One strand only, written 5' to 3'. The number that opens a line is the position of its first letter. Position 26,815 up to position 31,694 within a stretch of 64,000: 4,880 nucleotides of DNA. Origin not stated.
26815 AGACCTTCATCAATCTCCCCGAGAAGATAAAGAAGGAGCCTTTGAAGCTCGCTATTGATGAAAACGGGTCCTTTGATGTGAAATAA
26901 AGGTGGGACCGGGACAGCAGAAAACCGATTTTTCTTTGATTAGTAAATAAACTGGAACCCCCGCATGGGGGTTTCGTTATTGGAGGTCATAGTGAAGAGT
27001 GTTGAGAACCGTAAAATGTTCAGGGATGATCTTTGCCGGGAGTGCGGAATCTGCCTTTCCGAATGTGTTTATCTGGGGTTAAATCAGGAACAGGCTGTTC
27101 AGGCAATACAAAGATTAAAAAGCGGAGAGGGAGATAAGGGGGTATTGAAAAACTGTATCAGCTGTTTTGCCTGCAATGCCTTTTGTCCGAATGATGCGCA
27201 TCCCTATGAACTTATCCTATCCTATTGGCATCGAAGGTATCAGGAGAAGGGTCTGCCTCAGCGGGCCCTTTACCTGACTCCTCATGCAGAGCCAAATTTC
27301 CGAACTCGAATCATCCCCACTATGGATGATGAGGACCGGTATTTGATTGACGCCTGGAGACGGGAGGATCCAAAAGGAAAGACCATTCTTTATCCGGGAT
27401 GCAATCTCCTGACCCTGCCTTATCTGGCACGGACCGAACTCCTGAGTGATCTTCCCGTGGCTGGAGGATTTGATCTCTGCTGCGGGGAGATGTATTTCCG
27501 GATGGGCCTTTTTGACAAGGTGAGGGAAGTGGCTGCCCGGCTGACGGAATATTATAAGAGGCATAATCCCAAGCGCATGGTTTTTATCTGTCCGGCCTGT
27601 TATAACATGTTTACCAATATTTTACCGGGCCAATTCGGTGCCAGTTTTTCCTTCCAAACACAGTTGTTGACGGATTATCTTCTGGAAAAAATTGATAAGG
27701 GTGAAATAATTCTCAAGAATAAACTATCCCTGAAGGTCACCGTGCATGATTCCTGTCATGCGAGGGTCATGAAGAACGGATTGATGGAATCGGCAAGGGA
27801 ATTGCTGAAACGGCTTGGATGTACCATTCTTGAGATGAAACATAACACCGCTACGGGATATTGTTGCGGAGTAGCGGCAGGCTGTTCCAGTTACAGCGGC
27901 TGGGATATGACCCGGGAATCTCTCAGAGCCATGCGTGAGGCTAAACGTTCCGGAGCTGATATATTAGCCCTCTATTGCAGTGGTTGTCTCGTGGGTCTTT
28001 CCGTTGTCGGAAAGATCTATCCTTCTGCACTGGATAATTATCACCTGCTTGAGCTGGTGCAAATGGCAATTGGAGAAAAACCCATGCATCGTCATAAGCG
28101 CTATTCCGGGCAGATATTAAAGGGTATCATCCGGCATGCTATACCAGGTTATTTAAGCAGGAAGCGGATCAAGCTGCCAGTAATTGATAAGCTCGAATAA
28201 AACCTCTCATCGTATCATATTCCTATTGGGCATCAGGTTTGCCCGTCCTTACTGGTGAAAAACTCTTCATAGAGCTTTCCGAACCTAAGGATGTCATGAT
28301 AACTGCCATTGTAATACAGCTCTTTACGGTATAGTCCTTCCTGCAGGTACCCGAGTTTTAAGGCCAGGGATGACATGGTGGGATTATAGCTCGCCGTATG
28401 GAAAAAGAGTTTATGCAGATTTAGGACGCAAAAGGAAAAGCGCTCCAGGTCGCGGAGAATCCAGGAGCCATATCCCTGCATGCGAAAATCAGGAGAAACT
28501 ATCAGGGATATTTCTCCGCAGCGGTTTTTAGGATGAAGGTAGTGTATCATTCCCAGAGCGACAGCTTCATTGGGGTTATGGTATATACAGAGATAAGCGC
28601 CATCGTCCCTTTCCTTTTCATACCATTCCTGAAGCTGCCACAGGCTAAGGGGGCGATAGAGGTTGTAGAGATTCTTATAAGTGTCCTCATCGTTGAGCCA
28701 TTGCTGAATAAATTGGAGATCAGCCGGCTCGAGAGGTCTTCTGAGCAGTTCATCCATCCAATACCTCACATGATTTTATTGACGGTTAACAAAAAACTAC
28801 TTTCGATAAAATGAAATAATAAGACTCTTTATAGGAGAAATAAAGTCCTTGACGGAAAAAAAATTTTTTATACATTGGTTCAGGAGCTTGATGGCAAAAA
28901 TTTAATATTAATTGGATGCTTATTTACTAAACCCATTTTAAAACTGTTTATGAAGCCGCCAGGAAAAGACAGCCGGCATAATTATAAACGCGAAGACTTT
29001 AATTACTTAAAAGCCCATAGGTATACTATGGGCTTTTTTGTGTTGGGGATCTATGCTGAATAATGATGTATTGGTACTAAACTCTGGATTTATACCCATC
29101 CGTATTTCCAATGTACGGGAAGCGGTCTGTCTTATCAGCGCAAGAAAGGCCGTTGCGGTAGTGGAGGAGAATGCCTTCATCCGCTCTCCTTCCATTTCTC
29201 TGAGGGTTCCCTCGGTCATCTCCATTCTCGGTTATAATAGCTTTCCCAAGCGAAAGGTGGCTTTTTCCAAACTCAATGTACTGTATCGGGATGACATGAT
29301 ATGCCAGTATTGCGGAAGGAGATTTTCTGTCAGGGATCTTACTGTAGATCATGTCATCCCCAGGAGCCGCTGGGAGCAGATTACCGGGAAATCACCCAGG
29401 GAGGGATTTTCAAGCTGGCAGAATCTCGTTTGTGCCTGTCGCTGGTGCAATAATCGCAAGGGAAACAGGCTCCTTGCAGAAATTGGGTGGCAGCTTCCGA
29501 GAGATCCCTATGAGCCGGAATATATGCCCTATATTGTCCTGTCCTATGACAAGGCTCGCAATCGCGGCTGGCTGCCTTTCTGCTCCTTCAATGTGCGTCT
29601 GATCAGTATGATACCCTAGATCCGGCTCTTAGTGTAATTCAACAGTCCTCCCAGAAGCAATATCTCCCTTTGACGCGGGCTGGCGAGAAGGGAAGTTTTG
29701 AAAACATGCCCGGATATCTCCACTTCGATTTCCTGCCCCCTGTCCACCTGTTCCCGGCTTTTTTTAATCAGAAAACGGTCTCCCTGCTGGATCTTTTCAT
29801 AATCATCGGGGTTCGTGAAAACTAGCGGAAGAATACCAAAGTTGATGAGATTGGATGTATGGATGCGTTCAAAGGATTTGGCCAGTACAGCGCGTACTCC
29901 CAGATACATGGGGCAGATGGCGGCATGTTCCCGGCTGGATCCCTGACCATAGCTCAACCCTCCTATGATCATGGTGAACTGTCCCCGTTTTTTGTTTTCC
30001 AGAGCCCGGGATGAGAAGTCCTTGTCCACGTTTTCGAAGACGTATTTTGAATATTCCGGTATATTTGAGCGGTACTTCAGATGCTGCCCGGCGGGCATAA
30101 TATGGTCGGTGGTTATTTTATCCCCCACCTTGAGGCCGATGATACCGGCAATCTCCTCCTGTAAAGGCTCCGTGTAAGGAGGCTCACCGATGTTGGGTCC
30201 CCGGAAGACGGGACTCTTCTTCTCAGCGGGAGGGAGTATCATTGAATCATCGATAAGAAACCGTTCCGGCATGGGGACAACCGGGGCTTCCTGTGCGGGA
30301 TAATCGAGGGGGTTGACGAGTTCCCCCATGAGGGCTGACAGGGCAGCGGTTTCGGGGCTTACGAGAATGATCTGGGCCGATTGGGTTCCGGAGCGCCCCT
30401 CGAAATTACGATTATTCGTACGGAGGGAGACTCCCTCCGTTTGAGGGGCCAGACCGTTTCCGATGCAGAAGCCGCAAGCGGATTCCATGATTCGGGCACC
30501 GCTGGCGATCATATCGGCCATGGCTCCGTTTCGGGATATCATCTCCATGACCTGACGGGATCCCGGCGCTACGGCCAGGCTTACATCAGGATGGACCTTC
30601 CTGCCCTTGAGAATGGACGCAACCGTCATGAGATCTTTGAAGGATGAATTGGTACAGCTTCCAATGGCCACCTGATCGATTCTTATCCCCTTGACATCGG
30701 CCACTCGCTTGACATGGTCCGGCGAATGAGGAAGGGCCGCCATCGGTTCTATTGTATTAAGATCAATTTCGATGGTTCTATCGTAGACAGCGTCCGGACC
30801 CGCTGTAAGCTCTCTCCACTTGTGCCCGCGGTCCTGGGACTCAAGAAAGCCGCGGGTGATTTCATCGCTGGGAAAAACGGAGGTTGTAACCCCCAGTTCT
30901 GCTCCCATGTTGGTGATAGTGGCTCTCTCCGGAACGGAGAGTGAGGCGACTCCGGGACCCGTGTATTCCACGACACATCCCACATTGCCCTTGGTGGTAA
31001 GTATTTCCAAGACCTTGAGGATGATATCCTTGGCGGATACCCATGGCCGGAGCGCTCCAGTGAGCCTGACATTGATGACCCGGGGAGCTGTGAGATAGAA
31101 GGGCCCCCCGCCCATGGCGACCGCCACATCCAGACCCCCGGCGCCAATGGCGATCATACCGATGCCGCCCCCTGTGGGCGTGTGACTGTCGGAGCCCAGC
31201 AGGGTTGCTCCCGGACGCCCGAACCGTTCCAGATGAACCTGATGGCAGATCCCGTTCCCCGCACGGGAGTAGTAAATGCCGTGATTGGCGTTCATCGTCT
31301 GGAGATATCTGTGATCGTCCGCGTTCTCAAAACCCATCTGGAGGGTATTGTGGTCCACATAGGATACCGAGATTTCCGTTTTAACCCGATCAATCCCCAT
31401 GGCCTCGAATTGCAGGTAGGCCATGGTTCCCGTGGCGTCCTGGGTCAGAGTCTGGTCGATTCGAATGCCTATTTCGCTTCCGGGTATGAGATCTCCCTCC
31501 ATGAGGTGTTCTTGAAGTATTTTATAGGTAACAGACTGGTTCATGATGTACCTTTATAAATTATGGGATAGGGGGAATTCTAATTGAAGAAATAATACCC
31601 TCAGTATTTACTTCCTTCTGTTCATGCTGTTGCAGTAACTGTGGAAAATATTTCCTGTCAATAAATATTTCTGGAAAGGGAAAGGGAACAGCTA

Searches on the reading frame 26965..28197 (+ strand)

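Call 19: search_protein_families(library=pfam, proteins=[window:26965-28197:+], max_evalue=0.00001)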
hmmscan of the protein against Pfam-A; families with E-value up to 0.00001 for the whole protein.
window:26965-28197:+ (411 aa): 2 families
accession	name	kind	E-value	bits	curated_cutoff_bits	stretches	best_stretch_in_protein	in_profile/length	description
PF02754.22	CCG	-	1e-14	54.8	20.6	1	258-345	1-84/85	Cysteine-rich domain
PF13534.11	Fer4_17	-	1.7e-06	28.9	22.2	1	24-78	2-60/61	4Fe-4S dicluster domain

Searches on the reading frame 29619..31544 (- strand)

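Call 19: search_protein_families(library=pfam, proteins=[window:29619-31544:-], max_evalue=0.00001)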
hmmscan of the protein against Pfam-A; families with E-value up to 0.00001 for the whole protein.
window:29619-31544:- (642 aa): 2 families
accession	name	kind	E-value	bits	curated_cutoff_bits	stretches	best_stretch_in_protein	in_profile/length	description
PF00330.25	Aconitase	-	1.7e-107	360.7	28.7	1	8-407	2-463/463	Aconitase family (aconitate hydratase)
PF00694.25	Aconitase_C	-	1.3e-21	77.8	22.8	1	504-578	56-130/131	Aconitase C-terminal domain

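Call 46: search_protein_families(library=ncbifam, proteins=[window:29619-31544:-], max_evalue=1e-10)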
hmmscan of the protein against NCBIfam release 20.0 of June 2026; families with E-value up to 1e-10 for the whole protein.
window:29619-31544:- (642 aa): 25 families
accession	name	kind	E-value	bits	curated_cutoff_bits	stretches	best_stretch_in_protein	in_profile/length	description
NF005558.0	PRK07229.1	equivalog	7e-278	923.5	612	1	1-640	1-643/647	aconitate hydratase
TIGR01342.1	acon_putative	hypoth_equivalog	5.9e-262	870.6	719.15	1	5-641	2-648/655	putative aconitate hydratase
TIGR01340.1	aconitase_mito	equivalog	7e-110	368.5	825.35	2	24-413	51-477/745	aconitate hydratase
NF001614.1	PRK00402.1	subfamily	4.9e-108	361.5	385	1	4-412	2-414/415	aconitase/3-isopropylmalate dehydratase large subunit family protein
TIGR02086.1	IPMI_arch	subfamily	5.7e-105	351.4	410.15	1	4-413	2-410/411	3-isopropylmalate dehydratase/homoaconitate hydratase family large subunit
TIGR01343.1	hacA_fam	subfamily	4.3e-102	341.8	385.7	1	5-412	2-411/412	homoaconitate hydratase family protein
TIGR02083.1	LEU2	equivalog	7.1e-80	269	610.65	1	5-413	3-417/419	3-isopropylmalate dehydratase large subunit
NF040615.1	HacA_Meth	equivalog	1.3e-79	267.9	550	1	8-411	6-417/419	homoaconitase large subunit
NF008503.0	PRK11413.1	equivalog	7.6e-77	258.9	641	2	3-284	35-314/753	hydratase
NF006757.0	PRK09277.1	subfamily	2.3e-76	257.2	686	2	80-285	160-389/888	aconitate hydratase AcnA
NF009520.0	PRK12881.1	subfamily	3.2e-75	253.4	905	2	73-284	151-388/893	aconitate hydratase AcnA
TIGR01341.1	aconitase_1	equivalog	1.1e-69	235.1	945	2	74-285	136-373/876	aconitate hydratase AcnA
NF009116.0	PRK12466.1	subfamily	2.7e-67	227.4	531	2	4-282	6-304/472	3-isopropylmalate dehydratase large subunit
NF004016.0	PRK05478.1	subfamily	3e-65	220.6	510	2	2-282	3-302/468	3-isopropylmalate dehydratase large subunit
TIGR00139.1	h_aconitase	equivalog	3.5e-57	194.2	529.9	2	3-237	2-243/709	homoaconitase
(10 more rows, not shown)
